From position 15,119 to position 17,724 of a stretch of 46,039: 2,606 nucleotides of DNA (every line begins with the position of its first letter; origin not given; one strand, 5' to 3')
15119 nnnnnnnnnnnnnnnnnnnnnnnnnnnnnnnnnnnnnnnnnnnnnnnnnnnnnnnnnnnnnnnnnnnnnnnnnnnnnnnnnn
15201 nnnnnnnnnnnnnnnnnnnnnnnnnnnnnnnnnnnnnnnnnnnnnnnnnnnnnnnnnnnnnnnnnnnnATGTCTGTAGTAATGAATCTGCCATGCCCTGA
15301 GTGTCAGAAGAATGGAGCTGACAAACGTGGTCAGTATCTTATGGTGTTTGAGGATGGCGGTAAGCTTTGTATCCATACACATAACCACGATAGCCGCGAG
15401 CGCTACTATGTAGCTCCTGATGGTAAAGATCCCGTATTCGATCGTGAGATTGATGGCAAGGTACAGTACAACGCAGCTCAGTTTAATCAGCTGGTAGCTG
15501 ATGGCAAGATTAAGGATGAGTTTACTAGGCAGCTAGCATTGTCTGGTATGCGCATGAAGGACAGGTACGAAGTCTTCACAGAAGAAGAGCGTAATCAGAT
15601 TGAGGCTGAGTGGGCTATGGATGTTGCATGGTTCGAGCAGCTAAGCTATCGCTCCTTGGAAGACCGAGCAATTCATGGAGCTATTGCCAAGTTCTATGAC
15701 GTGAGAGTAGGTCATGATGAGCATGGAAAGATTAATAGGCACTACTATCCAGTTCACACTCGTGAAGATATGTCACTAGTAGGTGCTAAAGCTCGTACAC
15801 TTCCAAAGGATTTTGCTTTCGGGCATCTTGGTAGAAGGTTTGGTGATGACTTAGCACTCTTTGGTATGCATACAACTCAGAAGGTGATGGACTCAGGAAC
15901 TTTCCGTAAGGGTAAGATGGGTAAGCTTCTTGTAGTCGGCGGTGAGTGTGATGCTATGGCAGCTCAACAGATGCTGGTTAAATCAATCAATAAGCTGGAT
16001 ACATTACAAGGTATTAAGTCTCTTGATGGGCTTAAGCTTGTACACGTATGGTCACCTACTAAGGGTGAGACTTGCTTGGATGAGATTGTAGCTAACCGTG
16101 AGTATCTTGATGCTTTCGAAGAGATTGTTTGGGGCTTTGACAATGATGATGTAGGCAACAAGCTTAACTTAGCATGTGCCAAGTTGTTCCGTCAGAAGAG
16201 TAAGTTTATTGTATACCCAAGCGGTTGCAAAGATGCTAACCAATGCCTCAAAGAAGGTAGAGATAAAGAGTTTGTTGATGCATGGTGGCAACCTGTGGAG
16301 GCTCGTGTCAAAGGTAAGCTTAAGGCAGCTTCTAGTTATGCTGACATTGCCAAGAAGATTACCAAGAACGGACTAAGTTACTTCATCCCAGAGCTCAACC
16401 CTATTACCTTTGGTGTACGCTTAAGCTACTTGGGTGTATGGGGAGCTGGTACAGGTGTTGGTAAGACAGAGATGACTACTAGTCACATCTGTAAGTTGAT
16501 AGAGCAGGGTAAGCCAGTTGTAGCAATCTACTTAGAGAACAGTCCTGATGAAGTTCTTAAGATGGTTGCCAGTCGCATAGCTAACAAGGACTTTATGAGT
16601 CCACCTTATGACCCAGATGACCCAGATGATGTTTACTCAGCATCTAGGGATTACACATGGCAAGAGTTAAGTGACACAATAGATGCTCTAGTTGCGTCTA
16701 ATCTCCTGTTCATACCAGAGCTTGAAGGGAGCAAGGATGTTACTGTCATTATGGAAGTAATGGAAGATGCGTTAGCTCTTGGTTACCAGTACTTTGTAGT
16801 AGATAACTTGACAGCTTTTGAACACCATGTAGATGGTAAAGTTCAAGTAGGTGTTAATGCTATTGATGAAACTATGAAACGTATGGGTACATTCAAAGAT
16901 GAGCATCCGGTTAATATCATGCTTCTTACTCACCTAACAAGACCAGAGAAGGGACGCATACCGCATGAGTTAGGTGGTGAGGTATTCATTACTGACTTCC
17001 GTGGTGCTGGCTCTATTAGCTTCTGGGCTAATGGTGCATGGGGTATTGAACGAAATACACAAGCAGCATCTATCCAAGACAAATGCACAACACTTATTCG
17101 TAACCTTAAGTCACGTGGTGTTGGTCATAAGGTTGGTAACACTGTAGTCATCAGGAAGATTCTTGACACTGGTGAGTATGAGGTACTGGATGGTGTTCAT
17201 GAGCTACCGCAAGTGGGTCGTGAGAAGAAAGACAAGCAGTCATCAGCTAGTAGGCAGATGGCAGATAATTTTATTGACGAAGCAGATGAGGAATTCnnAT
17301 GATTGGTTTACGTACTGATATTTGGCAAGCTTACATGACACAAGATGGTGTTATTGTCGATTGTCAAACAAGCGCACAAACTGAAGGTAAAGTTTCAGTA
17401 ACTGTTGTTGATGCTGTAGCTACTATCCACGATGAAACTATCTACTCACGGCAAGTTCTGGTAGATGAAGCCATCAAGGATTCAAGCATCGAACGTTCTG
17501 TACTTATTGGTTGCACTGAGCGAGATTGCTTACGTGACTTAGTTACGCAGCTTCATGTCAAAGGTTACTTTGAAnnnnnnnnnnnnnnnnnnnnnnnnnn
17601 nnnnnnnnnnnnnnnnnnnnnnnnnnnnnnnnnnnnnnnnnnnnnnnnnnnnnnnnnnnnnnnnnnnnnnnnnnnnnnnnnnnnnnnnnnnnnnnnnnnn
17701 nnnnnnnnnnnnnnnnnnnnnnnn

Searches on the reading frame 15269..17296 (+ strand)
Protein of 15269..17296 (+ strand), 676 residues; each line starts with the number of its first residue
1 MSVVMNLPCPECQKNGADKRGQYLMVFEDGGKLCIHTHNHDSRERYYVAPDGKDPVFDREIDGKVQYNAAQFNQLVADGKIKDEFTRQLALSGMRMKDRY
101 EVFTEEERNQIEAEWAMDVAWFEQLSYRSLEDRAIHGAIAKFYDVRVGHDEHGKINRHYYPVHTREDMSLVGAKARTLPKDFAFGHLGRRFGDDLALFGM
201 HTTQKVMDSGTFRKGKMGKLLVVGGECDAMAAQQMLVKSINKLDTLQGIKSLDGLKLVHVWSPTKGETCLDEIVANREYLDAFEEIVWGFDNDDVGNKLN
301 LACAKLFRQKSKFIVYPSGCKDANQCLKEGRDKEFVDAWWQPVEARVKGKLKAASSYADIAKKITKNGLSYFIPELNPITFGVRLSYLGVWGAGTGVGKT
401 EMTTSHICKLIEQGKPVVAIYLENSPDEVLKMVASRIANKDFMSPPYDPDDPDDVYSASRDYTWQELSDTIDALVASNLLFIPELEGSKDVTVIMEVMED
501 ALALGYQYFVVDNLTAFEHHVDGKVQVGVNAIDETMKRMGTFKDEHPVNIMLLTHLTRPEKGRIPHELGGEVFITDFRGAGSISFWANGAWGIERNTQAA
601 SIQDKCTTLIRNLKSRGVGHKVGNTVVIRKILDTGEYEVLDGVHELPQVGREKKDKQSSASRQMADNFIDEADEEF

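Call 29: find_related_loci(query=window:15269-17296:+, collection=viral_contigs, flank=3000)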
Query window:15269-17296:+ (676 aa) in viral_contigs; peptide patterns used: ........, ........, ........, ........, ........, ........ (x = any residue, [..] = any of these).
55 stretches matched a pattern; 19 encode a relative of the query (tblastn E <= 1e-3); 19 distinct loci.
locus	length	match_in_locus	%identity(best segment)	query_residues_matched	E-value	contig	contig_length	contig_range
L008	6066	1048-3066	82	1-673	0e+0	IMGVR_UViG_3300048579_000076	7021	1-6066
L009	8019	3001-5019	82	1-673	0e+0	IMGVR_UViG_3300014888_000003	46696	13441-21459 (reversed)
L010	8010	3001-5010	74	1-676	0e+0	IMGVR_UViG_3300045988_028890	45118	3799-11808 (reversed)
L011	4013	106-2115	74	1-676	0e+0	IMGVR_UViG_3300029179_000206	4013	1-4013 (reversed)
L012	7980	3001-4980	54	3-668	0e+0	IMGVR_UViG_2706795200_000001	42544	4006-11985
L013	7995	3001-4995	53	3-674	0e+0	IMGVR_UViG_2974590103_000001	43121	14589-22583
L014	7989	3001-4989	51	3-667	0e+0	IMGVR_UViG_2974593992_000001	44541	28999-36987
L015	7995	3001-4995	75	1-673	0e+0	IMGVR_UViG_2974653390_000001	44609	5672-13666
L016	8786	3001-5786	74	1-676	0e+0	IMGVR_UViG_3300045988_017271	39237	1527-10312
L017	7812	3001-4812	45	2-662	5e-170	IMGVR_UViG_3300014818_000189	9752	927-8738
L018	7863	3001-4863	45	1-635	6e-167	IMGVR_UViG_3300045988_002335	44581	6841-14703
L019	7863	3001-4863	45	1-635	2e-166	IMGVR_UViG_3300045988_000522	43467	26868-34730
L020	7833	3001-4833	45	1-627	1e-165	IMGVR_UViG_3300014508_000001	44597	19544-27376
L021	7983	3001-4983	51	3-666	0e+0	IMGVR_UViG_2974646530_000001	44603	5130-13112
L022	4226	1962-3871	47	2-663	0e+0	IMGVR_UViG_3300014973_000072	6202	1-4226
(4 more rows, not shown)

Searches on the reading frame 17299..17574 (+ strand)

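Call 42: search_protein_families(library=phrogs, proteins=[window:17299-17574:+], max_evalue=0.01)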
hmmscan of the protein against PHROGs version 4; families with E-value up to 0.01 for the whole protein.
window:17299-17574:+ (92 aa): 1 family
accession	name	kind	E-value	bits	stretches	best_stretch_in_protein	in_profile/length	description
phrog_37472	-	unknown function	0.0016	19.8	1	29-89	24-85/87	-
